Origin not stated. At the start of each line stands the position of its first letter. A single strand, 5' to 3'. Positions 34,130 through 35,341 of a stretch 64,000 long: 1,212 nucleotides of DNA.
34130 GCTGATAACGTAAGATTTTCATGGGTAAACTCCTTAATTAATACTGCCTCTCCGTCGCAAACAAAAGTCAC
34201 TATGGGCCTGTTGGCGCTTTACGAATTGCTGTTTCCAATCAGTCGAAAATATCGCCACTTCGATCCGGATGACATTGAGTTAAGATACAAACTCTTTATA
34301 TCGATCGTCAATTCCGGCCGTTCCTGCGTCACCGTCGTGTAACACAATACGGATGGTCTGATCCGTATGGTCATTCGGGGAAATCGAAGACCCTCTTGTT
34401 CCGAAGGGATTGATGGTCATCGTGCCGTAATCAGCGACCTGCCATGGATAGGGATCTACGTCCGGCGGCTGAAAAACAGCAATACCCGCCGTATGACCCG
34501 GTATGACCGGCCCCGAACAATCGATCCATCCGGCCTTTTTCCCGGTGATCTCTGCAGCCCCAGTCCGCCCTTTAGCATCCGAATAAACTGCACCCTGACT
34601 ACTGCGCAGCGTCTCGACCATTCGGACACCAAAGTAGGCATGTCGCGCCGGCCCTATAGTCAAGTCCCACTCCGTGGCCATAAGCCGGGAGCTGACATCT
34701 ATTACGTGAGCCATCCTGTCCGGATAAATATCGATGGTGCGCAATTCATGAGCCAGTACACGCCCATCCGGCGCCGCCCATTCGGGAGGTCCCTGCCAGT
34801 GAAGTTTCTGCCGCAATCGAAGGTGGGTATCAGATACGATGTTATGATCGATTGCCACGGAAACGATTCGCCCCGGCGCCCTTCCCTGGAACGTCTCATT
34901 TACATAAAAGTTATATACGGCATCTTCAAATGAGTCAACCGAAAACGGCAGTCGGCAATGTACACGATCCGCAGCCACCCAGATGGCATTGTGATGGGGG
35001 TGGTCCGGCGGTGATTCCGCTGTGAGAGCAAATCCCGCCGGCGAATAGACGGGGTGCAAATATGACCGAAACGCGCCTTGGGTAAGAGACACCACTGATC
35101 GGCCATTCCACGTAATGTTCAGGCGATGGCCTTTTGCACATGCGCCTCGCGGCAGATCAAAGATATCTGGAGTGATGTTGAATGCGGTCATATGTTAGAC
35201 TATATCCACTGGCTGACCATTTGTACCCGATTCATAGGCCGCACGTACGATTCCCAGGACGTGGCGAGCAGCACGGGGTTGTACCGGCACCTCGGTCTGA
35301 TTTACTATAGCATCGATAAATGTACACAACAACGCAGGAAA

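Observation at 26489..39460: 13-kb minus-strand catabolic gene string combining oxidoreductases, dehydratase, oxygenases and a sialidase-like hydrolase, probably for an acidic or unusual sugar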

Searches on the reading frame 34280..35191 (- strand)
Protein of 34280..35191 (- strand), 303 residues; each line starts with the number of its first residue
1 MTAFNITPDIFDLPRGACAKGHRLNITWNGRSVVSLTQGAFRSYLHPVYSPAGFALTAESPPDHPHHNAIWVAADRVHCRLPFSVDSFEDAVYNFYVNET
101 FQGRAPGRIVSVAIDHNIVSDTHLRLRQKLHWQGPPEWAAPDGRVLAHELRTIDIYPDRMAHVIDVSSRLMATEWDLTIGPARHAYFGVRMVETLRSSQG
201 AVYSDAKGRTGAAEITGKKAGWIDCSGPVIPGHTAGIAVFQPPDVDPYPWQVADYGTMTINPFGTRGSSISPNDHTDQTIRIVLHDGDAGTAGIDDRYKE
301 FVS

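Call 3: search_protein_families(library=pfam, proteins=[window:34280-35191:-])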
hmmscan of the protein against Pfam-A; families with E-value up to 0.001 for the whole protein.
window:34280-35191:- (303 aa): 1 family
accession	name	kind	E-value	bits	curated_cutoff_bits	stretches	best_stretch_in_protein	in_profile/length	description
PF14100.11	DUF6807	-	8.3e-44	150.6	27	1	25-297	3-268/270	Family of unknown function (DUF6807)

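Call 5: search_protein_families(library=ncbifam, proteins=[window:34280-35191:-], max_evalue=0.00001)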
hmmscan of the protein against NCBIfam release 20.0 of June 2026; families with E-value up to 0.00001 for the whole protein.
window:34280-35191:- (303 aa): 0 families

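Call 25: find_homologous_proteins(query=window:34280-35191:-)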
Query window:34280-35191:- (303 aa): 345 proteins with E <= 0.001 among 1268 candidates; the best 120 are listed.
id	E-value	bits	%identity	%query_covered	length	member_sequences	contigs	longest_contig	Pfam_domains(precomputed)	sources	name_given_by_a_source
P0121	8.0e-209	711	100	100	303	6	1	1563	PF14100.12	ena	-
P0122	9.5e-155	533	73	100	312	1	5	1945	PF14100.12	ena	-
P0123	7.5e-121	422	58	99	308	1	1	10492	PF14100.12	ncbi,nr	ncbi:MAG: PmoA family protein [Candidatus Poribacteria bacterium]|nr:PmoA family protein [Candidatus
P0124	3.5e-119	416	59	100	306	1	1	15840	PF14100.12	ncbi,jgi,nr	ncbi:MAG: PmoA family protein [Candidatus Latescibacteria bacterium]|jgi:hypothetical protein|nr:Pmo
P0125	4.4e-119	416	57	100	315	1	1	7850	PF14100.12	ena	-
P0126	3.6e-118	413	57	99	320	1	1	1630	PF14100.12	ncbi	-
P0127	4.8e-118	412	57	99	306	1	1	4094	PF14100.12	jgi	jgi:hypothetical protein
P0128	3.8e-117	409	59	100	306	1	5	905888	PF14100.12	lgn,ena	-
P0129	7.1e-117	408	54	100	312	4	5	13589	PF14100.12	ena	-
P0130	2.1e-116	407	55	100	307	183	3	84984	PF14100.12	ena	-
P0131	7.5e-116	405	54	100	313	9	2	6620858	PF14100.12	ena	-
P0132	2.2e-115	404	55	100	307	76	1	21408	PF14100.12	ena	-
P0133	3.6e-114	400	55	100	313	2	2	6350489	PF14100.12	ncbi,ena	-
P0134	4.0e-114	399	55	99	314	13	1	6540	PF14100.12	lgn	-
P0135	2.9e-108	380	53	99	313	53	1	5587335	PF14100.12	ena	-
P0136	7.8e-108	379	52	100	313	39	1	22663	PF14100.12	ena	-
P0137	2.0e-107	377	56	95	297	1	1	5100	PF14100.12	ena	-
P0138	6.5e-107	376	52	99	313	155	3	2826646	PF14100.12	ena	-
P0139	1.0e-106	375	52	100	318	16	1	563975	PF14100.12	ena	-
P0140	1.7e-106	374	53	99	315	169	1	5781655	PF14100.12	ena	-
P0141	1.8e-106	374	52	100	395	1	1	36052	PF14100.12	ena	-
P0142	6.5e-106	372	51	100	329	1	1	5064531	PF14100.12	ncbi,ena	-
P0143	1.6e-105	371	53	100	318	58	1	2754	PF14100.12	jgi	jgi:hypothetical protein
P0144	2.7e-105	370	52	99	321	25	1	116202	PF14100.12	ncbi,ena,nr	ncbi:MAG: PmoA family protein [Caldilineaceae bacterium]|nr:PmoA family protein [Caldilineaceae bact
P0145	3.7e-105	370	52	99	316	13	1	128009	PF14100.12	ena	-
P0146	1.3e-104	368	52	100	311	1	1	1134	PF14100.12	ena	-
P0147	1.2e-103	365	52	99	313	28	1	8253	PF14100.12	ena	-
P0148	2.0e-102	361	51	100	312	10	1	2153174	PF14100.12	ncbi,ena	-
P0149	7.1e-101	356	51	99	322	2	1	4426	PF14100.12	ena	-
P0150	9.0e-101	356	52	100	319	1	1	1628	PF14100.12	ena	-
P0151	2.1e-100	354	51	99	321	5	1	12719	PF14100.12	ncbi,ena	-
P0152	3.2e-100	354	49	100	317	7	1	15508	PF14100.12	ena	-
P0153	1.0e-99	352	50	99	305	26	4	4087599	PF14100.12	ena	-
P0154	1.8e-99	351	50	99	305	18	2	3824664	PF14100.12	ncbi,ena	-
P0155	2.8e-99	351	50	99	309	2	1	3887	PF14100.12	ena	-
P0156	6.3e-99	350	49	100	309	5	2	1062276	PF14100.12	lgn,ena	-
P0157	1.2e-98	349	50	99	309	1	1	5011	PF14100.12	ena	-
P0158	1.7e-98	348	50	99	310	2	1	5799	PF14100.12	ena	-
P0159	2.4e-98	348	50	99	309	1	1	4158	PF14100.12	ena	-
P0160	9.1e-98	346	49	99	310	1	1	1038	PF14100.12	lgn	-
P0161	1.6e-97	345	50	99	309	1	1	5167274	PF14100.12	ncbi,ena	-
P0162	7.3e-97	343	48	100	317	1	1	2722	PF14100.12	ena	-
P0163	1.9e-96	341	50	99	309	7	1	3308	PF14100.12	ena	-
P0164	3.1e-95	337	49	100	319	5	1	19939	PF14100.12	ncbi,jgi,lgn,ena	jgi:hypothetical protein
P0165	1.1e-94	336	48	100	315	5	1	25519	PF14100.12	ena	-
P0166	1.2e-94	335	48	100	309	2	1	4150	PF14100.12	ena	-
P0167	1.5e-94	335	48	99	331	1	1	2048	PF14100.12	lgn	-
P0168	2.1e-94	335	48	98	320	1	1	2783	PF14100.12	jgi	-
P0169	2.9e-94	334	47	100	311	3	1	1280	PF14100.12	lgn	-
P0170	1.1e-93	332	48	100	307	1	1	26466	PF14100.12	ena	-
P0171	1.1e-93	332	48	99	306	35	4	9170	PF14100.12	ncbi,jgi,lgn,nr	ncbi:MAG: PmoA family protein [Deltaproteobacteria bacterium]|nr:PmoA family protein [Deltaproteobac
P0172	1.5e-93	332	48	99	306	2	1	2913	PF14100.12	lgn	-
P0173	1.6e-93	332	48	99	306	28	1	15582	PF14100.12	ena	-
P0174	3.5e-93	331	48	98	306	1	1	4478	PF14100.12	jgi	jgi:hypothetical protein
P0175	7.0e-93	330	47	100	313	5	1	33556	PF14100.12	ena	-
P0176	1.2e-92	329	48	100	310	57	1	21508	PF14100.12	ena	-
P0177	1.5e-92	329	48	99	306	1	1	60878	PF14100.12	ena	-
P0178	1.5e-92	329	48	99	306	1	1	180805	PF14100.12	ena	-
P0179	6.4e-92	326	48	99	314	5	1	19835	PF14100.12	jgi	-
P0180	2.0e-91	325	50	93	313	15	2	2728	PF14100.12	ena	-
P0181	2.4e-91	325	47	99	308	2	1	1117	PF14100.12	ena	-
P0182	2.8e-91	324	51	95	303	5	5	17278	PF14100.12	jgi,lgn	jgi:hypothetical protein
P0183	3.3e-91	324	49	99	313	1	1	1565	PF14100.12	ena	-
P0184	3.9e-91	324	48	99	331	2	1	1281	PF14100.12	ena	-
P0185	6.0e-91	323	51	97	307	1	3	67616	PF14100.12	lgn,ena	-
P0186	6.3e-91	323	48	99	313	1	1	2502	PF14100.12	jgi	jgi:hypothetical protein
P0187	2.0e-90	322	52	96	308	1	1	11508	PF14100.12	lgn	-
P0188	2.2e-90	321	47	99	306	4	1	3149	PF14100.12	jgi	jgi:hypothetical protein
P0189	2.9e-90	321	47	100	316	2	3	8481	PF14100.12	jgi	jgi:hypothetical protein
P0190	4.2e-90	321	48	100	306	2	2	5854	PF14100.12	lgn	-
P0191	4.5e-90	320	48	99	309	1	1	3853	PF14100.12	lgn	-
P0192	1.1e-89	319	48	100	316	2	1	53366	PF14100.12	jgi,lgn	jgi:hypothetical protein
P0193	1.1e-89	319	50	99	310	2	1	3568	PF14100.12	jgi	jgi:hypothetical protein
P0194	2.2e-89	318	48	100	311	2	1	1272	PF14100.12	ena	-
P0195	2.4e-89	318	46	100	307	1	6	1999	PF14100.12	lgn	-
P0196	2.7e-89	318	51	95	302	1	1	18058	PF14100.12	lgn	-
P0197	3.6e-89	317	50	97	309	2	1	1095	PF14100.12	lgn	-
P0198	6.8e-89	317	48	99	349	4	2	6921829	PF14100.12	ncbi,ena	-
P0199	7.7e-89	316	48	94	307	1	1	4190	PF14100.12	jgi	-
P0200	8.9e-89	316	46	98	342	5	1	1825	PF14100.12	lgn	-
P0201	8.9e-89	316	46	100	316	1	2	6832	PF14100.12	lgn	-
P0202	1.0e-88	316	58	75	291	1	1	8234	PF14100.12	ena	-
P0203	1.3e-88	316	49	99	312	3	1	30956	PF14100.12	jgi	jgi:hypothetical protein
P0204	1.4e-88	315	49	99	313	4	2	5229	PF14100.12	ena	-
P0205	1.5e-88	315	47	100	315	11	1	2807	PF14100.12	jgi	jgi:Family of unknown function (DUF6807)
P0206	1.7e-88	315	49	97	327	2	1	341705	PF14100.12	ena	-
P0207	3.9e-88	314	48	100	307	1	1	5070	PF14100.12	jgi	jgi:hypothetical protein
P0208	6.9e-88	313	46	99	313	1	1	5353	PF14100.12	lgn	-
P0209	9.3e-88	313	48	94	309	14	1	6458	PF14100.12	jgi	jgi:hypothetical protein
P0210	9.6e-88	313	48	98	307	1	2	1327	PF14100.12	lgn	-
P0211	1.2e-87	312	50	89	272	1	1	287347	PF14100.12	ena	-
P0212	1.6e-87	312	50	98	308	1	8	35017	PF14100.12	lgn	-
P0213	2.0e-87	312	49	99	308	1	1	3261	PF14100.12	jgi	jgi:hypothetical protein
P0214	2.2e-87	312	47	99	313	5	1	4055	PF14100.12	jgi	jgi:hypothetical protein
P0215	3.0e-87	311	48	93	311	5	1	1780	PF14100.12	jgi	jgi:hypothetical protein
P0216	4.2e-87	311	46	100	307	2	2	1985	PF14100.12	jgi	jgi:hypothetical protein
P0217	5.9e-87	310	48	99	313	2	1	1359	PF14100.12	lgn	-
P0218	8.8e-87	310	48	99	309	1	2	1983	PF14100.12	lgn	-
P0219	1.5e-86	309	45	100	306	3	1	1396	PF14100.12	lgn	-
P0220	2.0e-86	308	45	100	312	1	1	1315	PF14100.12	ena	-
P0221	2.3e-86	308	47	99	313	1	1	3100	PF14100.12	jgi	jgi:hypothetical protein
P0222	2.5e-86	308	56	73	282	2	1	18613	PF14100.12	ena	-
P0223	2.6e-86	308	49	94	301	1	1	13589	PF14100.12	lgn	-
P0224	3.0e-86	308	46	100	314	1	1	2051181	PF14100.12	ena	-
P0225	3.4e-86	308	44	100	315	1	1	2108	PF14100.12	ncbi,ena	-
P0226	4.5e-86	307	48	98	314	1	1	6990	PF14100.12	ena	-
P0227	5.0e-86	307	46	95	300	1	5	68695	PF14100.12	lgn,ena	-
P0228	6.4e-86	307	47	99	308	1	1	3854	PF14100.12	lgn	-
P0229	6.7e-86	307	49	99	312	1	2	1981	PF14100.12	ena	-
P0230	7.1e-86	307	48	93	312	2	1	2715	PF14100.12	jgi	jgi:hypothetical protein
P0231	1.1e-85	306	49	99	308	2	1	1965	PF14100.12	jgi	jgi:hypothetical protein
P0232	1.2e-85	306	47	93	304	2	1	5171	PF14100.12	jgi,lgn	jgi:hypothetical protein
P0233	1.6e-85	305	47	99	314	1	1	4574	PF14100.12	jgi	jgi:Family of unknown function (DUF6807)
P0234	3.2e-85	304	49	96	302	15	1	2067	PF14100.12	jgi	jgi:hypothetical protein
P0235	4.4e-85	304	48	94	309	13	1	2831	PF14100.12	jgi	jgi:hypothetical protein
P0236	5.3e-85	304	46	98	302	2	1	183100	PF14100.12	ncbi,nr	ncbi:MAG TPA: DUF6807 family protein [Pseudorhodoplanes sp.]|nr:DUF6807 family protein [Pseudorhodop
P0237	6.1e-85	304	44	99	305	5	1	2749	PF14100.12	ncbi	-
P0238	6.5e-85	303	47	99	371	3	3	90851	PF14100.12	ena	-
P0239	7.4e-85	303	48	98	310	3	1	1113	PF14100.12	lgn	-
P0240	1.3e-84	302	47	94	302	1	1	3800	PF14100.12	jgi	jgi:hypothetical protein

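Call 27: find_related_loci(query=A2, collection=metagenome_contigs, flank=10000)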
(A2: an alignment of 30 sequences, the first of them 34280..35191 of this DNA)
Query A2 (303 aa) in metagenome_contigs; peptide patterns used: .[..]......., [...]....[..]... (x = any residue, [..] = any of these).
442 stretches matched a pattern; 226 encode a relative of the query (tblastn E <= 1e-3); the best 80 are kept; 80 distinct loci.
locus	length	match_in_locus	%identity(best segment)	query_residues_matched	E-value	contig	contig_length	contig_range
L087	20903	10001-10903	52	1-301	6e-114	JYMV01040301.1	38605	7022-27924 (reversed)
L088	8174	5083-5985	55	1-301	3e-114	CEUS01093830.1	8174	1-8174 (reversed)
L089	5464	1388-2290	52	1-301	6e-114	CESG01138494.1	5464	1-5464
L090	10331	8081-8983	52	1-301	8e-114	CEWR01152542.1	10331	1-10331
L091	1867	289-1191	53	1-301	2e-119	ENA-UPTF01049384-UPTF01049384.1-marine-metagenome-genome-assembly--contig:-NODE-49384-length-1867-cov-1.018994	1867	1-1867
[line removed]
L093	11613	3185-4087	51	1-301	4e-111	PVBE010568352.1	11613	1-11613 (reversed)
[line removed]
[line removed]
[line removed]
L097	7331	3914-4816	53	1-301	9e-109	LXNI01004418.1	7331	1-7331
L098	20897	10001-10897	53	4-302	7e-108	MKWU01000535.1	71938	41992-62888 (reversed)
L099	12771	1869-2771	51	1-301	2e-106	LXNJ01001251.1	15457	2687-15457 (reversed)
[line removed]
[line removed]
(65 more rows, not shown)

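Call 37: find_encoding_contigs(protein=P0124, flank=10000, max_places=1)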
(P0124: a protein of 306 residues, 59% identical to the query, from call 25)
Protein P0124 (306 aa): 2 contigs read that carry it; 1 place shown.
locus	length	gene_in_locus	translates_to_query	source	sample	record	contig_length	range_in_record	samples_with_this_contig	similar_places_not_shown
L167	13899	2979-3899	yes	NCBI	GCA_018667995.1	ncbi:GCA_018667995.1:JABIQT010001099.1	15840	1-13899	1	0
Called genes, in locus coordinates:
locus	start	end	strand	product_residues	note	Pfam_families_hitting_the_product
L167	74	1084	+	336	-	PF03786:UxuA (weak), PF01261:AP_endonuc_2, PF03786:UxuA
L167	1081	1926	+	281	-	PF01261:AP_endonuc_2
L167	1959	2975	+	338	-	PF01408:GFO_IDH_MocA, PF02894:GFO_IDH_MocA_C, PF22725:GFO_IDH_MocA_C3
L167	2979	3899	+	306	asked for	PF14100:DUF6807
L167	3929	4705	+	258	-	PF10370:Rv2993c-like_N, PF01557:FAA_hydrolase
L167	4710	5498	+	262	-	PF05721:PhyH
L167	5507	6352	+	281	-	PF02668:TauD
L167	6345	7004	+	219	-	-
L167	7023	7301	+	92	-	-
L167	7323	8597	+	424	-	PF13088:BNR_2 (faint)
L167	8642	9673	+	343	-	PF12715:Abhydrolase_7, PF22244:GCE_fung (faint)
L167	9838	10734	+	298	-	PF02899:Phage_int_SAM_1, PF13495:Phage_int_SAM_4 (weak), PF00589:Phage_integrase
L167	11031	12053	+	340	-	PF01408:GFO_IDH_MocA, PF02894:GFO_IDH_MocA_C, PF22725:GFO_IDH_MocA_C3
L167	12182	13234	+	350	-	PF01408:GFO_IDH_MocA, PF22725:GFO_IDH_MocA_C3, PF02894:GFO_IDH_MocA_C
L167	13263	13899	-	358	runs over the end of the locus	PF07719:TPR_2 (faint), PF13428:TPR_14 (faint), PF13431:TPR_17 (faint), PF13432:TPR_16 (weak), PF14559:TPR_19 (weak), PF13414:TPR_11 (weak)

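Call 38: find_encoding_contigs(protein=P0123, flank=10000, max_places=1)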
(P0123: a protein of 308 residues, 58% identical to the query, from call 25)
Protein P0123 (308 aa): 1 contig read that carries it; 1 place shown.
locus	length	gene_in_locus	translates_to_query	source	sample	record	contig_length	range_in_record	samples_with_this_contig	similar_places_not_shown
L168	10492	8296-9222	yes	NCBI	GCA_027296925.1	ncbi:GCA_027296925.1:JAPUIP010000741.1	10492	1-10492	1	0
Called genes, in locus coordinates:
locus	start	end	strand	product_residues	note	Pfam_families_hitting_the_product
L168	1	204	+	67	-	?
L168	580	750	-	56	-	PF07927:HicA_toxin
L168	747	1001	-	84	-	PF15919:HicB_lk_antitox (weak)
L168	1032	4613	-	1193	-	PF02463:SMC_N, PF13304:AAA_21 (faint), PF13476:AAA_23, PF17675:APG6_N (faint), PF24161:CCDC39 (faint), PF06470:SMC_hinge, PF13166:AAA_13 (weak)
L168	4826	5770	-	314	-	PF02826:2-Hacid_dh_C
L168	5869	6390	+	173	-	-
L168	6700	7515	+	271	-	PF01261:AP_endonuc_2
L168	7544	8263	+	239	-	PF05721:PhyH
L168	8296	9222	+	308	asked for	PF14100:DUF6807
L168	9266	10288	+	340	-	PF13859:BNR_3, PF13088:BNR_2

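Call 39: find_encoding_contigs(protein=P0130, flank=10000, max_places=1)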
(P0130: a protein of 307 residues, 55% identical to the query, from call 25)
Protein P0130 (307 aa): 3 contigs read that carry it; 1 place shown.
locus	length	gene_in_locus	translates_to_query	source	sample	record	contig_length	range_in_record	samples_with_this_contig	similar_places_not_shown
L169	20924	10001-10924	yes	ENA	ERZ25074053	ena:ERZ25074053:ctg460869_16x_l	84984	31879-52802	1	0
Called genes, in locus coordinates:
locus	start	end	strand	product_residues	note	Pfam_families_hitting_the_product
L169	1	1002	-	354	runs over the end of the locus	PF13964:Beta-prop_Calicin, PF13415:Beta-prop_FBX42, PF24681:Kelch_KLHDC2_KLHL20_DRC7, PF24996:NANM, PF25210:Kelch_FKB95, PF24981:Beta-prop_ATRN-LZTR1, PF01344:Kelch_1, PF13964:Beta-prop_Calicin, +13 more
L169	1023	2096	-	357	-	PF13964:Beta-prop_Calicin, PF25210:Kelch_FKB95, PF13415:Beta-prop_FBX42, PF24681:Kelch_KLHDC2_KLHL20_DRC7, PF24981:Beta-prop_ATRN-LZTR1, PF24996:NANM, PF01344:Kelch_1, PF07646:Kelch_2, +11 more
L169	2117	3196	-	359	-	PF13964:Beta-prop_Calicin, PF24681:Kelch_KLHDC2_KLHL20_DRC7, PF25210:Kelch_FKB95, PF01344:Kelch_1, PF24981:Beta-prop_ATRN-LZTR1, PF01344:Kelch_1, PF13415:Beta-prop_FBX42, PF25210:Kelch_FKB95, +14 more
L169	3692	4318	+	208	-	PF01066:CDP-OH_P_transf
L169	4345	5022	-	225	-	PF09335:VTT_dom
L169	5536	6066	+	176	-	PF01609:DDE_Tnp_1, PF13612:DDE_Tnp_1_3 (weak), PF13586:DDE_Tnp_1_2 (weak)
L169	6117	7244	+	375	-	PF01408:GFO_IDH_MocA, PF22725:GFO_IDH_MocA_C3 (faint)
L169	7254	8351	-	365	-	PF02653:BPD_transp_2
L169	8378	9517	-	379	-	PF00155:Aminotran_1_2 (weak), PF00266:Aminotran_5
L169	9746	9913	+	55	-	PF01408:GFO_IDH_MocA (weak)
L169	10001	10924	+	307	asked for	PF14100:DUF6807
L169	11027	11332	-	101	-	PF14384:BrnA_antitoxin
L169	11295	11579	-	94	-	PF04365:BrnT_toxin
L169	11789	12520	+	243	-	PF00923:TAL_FSA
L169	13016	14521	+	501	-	PF04542:Sigma70_r2, PF08281:Sigma70_r4_2 (weak), PF01259:SAICAR_synt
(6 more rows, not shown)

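Call 41: search_solved_structures(query=A2, max_evalue=1)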
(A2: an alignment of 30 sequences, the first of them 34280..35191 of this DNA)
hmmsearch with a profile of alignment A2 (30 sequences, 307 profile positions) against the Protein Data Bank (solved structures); distinct sequences matched with E-value up to 1: 1.
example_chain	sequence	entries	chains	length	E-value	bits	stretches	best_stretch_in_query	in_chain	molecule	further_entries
9myg_A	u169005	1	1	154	0.46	12.6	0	193-247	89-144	Archaeal Type IV pilin N-terminal domain-containing protein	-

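Call 54: predict_structure(alignment_id=A2)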
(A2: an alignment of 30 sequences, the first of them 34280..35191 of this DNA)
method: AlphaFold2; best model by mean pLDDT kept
length: 303 residues; sequences in the alignment: 30
mean_pLDDT: 87.9   pTM: 0.88
mean pLDDT of the five models: 87.9, 85.2, 84.6, 83.7, 82.9
residues with pLDDT >= 90: 178; 70-90: 103; 50-70: 14; < 50: 8
segments of 3 or more residues with pLDDT < 50: 13-20
pLDDT, mean of each block of 10 residues (from residue 1): 82 46 86 88 88 88 70 89 80 87 88 93 96 89 93 95 95 91 84 90 96 93 95 95 82 88 86 92 96 95 91
secondary structure, 60 per line:
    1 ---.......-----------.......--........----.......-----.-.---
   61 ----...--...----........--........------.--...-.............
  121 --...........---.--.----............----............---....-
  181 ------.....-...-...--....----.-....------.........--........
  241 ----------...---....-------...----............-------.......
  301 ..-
elements in order: E4-10 E22-28 E31-38 E43-49 E70-72 E77-84 E87-94 E104-106 E108-120 E123-133 E145-156 E161-172 E176-179 E187-191 E202-205 H212-215 E222-230 E233-240 E251-253 E257-260 E268-270 E275-286 H294-302
